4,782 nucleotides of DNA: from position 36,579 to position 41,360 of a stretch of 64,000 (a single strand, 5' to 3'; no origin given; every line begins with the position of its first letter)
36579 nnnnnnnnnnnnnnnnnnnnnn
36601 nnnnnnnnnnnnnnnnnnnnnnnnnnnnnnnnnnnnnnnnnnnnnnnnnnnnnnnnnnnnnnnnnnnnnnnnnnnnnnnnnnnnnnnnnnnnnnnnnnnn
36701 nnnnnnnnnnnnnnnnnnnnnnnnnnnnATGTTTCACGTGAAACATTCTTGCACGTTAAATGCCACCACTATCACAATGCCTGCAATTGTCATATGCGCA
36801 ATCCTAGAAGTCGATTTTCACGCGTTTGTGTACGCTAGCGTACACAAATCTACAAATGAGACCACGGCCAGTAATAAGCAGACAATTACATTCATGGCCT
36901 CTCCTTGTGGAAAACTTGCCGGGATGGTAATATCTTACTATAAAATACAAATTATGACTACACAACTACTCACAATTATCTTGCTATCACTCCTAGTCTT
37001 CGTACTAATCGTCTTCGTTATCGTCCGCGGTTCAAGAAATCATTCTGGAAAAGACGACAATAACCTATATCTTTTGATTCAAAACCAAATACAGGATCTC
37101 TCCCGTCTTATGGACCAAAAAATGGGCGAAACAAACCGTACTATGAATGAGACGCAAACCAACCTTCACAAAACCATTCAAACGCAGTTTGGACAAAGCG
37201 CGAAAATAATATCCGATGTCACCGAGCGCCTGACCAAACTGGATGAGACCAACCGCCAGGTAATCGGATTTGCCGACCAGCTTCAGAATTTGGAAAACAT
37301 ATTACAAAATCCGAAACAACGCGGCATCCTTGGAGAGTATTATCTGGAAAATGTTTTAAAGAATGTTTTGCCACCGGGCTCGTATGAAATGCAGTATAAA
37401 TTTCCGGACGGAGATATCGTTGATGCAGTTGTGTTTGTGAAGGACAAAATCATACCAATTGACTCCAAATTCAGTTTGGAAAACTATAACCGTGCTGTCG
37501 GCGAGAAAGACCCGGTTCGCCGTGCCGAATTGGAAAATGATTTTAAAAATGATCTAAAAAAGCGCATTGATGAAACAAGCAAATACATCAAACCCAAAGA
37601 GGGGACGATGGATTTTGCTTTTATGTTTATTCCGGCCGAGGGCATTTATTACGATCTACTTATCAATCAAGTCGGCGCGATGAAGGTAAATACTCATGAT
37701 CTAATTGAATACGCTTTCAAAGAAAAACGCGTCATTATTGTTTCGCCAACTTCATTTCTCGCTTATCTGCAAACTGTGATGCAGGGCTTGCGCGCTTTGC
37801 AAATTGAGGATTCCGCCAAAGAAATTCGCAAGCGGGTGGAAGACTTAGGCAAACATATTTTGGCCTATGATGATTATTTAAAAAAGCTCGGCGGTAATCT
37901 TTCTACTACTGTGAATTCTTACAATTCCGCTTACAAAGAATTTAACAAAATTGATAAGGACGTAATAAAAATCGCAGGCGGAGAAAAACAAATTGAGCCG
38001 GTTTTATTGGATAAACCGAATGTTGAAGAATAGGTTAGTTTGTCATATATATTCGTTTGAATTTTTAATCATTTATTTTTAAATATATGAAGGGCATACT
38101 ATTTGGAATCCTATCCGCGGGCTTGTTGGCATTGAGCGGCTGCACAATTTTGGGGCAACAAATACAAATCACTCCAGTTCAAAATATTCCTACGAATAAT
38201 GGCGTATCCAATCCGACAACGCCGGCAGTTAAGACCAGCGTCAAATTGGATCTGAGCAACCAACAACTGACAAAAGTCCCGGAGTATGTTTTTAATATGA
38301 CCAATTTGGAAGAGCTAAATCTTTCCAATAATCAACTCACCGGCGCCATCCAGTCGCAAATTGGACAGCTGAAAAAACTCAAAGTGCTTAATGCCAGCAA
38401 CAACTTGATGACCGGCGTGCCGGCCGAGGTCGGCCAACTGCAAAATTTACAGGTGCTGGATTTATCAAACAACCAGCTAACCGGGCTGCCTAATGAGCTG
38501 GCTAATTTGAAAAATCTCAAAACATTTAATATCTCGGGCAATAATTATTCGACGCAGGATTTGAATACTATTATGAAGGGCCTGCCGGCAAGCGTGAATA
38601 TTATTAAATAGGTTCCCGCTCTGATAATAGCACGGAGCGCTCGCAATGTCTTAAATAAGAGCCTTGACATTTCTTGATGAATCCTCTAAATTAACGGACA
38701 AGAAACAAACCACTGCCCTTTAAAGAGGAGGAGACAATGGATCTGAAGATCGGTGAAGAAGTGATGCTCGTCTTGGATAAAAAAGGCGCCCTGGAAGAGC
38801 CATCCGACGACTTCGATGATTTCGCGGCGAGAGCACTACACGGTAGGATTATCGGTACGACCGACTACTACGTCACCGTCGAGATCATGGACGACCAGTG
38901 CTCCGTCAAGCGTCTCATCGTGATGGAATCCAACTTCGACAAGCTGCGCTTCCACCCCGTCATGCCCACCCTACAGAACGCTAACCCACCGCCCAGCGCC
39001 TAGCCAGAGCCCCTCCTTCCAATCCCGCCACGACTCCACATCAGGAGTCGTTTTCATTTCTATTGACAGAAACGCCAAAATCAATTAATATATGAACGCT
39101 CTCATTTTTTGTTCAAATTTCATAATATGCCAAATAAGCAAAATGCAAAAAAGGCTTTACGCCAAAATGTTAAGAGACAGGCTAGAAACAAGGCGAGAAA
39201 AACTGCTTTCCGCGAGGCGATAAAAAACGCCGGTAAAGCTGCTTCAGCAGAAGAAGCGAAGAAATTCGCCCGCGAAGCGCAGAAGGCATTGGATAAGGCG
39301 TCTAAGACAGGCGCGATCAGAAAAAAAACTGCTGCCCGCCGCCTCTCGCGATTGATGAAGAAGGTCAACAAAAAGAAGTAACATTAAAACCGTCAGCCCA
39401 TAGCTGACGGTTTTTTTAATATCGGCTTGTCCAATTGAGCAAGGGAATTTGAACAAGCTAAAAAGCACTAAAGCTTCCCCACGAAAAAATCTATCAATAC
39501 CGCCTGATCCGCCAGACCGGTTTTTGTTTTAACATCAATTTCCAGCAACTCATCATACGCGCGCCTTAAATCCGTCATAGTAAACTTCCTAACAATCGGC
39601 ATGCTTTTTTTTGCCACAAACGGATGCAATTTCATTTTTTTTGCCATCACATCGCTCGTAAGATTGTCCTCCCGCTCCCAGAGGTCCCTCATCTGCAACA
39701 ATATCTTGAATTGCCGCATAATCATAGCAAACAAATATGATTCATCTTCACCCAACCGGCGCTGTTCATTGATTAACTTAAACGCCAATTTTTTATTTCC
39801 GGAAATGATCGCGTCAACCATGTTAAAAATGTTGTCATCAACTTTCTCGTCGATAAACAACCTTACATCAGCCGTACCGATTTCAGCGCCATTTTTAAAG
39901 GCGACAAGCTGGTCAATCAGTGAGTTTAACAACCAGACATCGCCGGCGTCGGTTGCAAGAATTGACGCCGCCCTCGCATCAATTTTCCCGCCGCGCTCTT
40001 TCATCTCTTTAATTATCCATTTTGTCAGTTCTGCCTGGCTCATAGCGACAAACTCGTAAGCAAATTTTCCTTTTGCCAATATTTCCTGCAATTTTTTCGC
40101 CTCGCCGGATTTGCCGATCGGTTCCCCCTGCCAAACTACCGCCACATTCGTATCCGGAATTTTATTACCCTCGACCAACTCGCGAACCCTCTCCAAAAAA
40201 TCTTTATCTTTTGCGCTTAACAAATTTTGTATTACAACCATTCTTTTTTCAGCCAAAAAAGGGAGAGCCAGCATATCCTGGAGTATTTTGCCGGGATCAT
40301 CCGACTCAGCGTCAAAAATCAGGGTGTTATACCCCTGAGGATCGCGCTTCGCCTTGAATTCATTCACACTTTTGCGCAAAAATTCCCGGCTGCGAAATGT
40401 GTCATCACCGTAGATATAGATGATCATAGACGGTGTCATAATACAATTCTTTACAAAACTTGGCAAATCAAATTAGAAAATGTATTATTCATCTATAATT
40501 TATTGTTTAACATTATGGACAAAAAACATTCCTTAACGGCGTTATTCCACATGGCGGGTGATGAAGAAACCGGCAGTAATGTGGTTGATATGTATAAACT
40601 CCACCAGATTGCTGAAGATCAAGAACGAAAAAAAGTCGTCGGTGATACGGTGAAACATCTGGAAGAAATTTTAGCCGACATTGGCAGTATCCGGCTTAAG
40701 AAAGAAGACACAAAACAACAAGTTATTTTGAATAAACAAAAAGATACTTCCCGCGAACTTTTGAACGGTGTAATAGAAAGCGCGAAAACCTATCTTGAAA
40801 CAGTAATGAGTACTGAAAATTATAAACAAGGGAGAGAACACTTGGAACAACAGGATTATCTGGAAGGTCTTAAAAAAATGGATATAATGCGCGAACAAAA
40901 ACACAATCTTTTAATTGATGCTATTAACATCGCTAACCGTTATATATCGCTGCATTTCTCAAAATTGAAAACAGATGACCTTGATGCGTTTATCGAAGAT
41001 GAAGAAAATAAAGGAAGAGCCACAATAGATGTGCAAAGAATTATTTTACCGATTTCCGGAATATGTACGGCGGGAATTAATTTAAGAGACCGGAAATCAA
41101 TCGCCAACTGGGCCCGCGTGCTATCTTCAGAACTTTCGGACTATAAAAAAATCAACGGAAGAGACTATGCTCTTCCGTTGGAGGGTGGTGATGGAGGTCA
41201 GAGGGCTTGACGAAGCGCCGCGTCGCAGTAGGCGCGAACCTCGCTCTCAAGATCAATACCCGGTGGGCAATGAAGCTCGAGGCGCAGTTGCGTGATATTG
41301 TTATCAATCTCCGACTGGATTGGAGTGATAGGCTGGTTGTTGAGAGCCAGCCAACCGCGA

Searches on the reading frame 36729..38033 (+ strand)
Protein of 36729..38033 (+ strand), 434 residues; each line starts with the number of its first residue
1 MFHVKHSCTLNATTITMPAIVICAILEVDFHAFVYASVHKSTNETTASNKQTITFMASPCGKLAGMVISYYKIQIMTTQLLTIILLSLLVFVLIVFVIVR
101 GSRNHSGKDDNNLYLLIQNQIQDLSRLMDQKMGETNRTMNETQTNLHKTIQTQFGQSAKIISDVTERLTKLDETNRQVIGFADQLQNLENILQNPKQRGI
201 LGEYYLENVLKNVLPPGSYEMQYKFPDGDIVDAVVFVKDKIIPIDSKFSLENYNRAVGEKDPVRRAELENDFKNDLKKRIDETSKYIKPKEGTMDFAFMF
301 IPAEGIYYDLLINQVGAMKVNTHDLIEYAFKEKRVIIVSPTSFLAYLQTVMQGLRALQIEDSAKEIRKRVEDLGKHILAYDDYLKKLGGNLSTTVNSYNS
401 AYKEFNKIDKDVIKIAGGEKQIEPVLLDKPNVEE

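Call 7: search_protein_families(library=pfam, proteins=[window:36729-38033:+])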
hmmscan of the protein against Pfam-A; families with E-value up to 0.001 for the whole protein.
window:36729-38033:+ (434 aa): 2 families
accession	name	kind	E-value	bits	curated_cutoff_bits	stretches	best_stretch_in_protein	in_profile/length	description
PF02646.22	RmuC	-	1.3e-54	185.8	26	1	131-410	2-272/291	RmuC family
PF20667.3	Sec10_N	-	0.00086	19.8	27.4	0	118-194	12-88/118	Exocyst complex component Sec10, N-terminal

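Call 25: find_related_loci(query=window:36954-38033:+, collection=genome_contigs, flank=10000)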
Query window:36954-38033:+ (359 aa) in genome_contigs; peptide patterns used: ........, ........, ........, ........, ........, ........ (x = any residue, [..] = any of these).
600 stretches matched a pattern (row limit reached: there are more); 596 encode a relative of the query (tblastn E <= 1e-3); the best 80 are kept; 80 distinct loci.
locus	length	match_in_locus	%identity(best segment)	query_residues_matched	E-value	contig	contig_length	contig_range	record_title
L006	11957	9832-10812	80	33-359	0e+0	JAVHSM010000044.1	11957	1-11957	MAG: Candidatus Magasanikbacteria bacterium isolate WB02no7_39_12 NODE_3753_length_11957_cov_8.257184, whole genome shot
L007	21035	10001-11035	76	15-359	2e-180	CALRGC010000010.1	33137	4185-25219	MAG: Candidatus Magasanikbacteria bacterium isolate Ike-150m-44 genome assembly, contig: Ike-150-c575, whole genome shot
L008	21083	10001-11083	73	1-359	1e-180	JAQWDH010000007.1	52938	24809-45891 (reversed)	MAG: Patescibacteria group bacterium isolate STF2_47 NODE_1194_length_52938_cov_8.924883_Sandtown_F2, whole genome shotg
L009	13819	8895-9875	79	33-359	6e-176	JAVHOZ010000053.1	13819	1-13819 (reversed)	MAG: Candidatus Magasanikbacteria bacterium isolate WB02no2_37_9 NODE_3313_length_13819_cov_6.106146, whole genome shotg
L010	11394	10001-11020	74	19-359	2e-172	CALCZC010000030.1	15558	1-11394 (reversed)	MAG TPA_asm: uncultured bacterium isolate SRR3330206_bin.71_CONCOCT_v1.1_MAG genome assembly, contig: ERZ724085.2975, wh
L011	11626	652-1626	77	35-359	1e-170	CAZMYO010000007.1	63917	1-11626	MAG TPA_asm: uncultured Gammaproteobacteria bacterium isolate binchicken_co203_87 genome assembly, contig: k141_14183, w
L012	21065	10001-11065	71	3-358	7e-171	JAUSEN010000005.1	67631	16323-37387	MAG: Candidatus Magasanikiibacteriota bacterium isolate E14_maxbin.201_sub E14_k141_1643068, whole genome shotgun sequen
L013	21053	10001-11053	70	8-359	3e-168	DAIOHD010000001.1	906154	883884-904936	MAG TPA_asm: Candidatus Magasanikbacteria bacterium isolate CTOTU29494 NODE_1_length_906154_cov_15.402158, whole genome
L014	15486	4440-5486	66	1-358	1e-161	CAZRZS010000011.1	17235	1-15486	MAG TPA_asm: uncultured Gammaproteobacteria bacterium isolate binchicken_co387_82 genome assembly, contig: NODE_3638_len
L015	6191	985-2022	65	1-359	4e-156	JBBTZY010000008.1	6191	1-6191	MAG: Patescibacteria group bacterium isolate H52-bin160_1 H52_bin160_1_000000000008, whole genome shotgun sequence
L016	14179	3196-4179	69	17-359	2e-154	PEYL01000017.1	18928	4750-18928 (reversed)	MAG: Candidatus Portnoybacteria bacterium CG08_land_8_20_14_0_20_40_83 CG08_land_8_20_14_0.20_scaffold_1200_c, whole gen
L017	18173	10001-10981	69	34-359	2e-153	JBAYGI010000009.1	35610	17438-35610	MAG: Candidatus Magasanikiibacteriota bacterium isolate SO_2016_GW1_121 scaffold02190_OW334_2016, whole genome shotgun s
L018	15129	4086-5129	63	1-359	1e-153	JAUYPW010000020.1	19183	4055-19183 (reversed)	MAG: bacterium isolate C4_metabat.bin.59 C4_k141_128067, whole genome shotgun sequence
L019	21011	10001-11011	66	9-356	7e-153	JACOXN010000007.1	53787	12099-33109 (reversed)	MAG: Candidatus Giovannonibacteria bacterium isolate NC_groundwater_154_Ag_S-0.1um_46_13 S4_GD2017_2_S1_scaffold_301, wh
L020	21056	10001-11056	64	1-359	5e-153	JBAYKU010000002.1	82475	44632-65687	MAG: Candidatus Paceibacterota bacterium isolate SO_2016_GW1_87 scaffold00672_OW334_2016, whole genome shotgun sequence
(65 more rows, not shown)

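Call 71: find_related_loci(query=window:36954-38033:+, collection=metagenome_contigs, flank=4000)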
Query window:36954-38033:+ (359 aa) in metagenome_contigs; peptide patterns used: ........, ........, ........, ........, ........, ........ (x = any residue, [..] = any of these).
600 stretches matched a pattern (row limit reached: there are more); 594 encode a relative of the query (tblastn E <= 1e-3); the best 80 are kept; 80 distinct loci.
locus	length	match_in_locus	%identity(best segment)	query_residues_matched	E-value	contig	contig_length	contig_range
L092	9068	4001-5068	79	6-359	0e+0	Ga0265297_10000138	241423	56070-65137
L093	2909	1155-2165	79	19-355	0e+0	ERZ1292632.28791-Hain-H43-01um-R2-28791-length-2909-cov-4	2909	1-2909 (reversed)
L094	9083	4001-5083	73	8-359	4e-180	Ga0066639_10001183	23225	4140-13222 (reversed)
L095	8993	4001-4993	78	29-359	5e-180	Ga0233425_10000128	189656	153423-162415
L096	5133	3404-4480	72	1-358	0e+0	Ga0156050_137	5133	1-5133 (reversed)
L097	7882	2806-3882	72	1-358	2e-178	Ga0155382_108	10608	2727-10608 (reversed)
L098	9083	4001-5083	74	1-359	3e-178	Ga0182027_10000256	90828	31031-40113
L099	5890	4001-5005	77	23-359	3e-178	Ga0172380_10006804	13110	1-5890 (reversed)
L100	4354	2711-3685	80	35-359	0e+0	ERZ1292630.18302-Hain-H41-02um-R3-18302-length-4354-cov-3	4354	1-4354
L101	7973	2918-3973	73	8-359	8e-178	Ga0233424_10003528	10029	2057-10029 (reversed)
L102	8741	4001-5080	73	1-358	6e-177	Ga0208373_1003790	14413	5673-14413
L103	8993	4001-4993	76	29-359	2e-174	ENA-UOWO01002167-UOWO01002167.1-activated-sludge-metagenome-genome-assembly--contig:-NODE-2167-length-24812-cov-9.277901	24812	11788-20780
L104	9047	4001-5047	73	1-358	7e-174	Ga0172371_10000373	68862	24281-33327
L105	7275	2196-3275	71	1-358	2e-174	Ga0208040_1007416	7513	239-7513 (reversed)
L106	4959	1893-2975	72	1-359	2e-176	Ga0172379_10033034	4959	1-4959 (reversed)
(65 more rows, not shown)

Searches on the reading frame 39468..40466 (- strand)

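Call 7: search_protein_families(library=pfam, proteins=[window:39468-40466:-])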
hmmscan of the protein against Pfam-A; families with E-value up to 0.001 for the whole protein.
window:39468-40466:- (332 aa): 2 families
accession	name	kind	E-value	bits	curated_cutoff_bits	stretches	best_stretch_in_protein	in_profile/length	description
PF21694.2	DNA_pol3_delta_C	-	3.3e-28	98.5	27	1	211-331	2-120/121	DNA polymerase III delta subunit, C-terminal domain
PF06144.19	DNA_pol3_delta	-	2.5e-06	27.9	21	1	18-98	3-87/124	DNA polymerase III, delta subunit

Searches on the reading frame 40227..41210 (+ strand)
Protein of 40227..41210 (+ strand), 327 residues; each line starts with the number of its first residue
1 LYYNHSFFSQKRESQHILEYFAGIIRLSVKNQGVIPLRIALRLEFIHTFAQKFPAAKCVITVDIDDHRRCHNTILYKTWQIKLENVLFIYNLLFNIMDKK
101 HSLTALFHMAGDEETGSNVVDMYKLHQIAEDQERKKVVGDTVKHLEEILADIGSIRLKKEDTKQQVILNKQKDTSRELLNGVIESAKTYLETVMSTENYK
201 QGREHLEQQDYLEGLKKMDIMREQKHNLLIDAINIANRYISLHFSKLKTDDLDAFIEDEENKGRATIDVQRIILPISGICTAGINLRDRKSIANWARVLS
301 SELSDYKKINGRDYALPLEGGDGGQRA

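Call 12: search_protein_families(library=pfam, max_evalue=0.00001, proteins=[window:40227-41210:+])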
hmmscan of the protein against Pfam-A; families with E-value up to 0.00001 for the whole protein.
window:40227-41210:+ (327 aa): 1 family
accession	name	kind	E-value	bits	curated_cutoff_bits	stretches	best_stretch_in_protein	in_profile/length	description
PF11554.13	DUF3232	-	6.2e-08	33.3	27.4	1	168-253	32-119/152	Protein of unknown function (DUF3232)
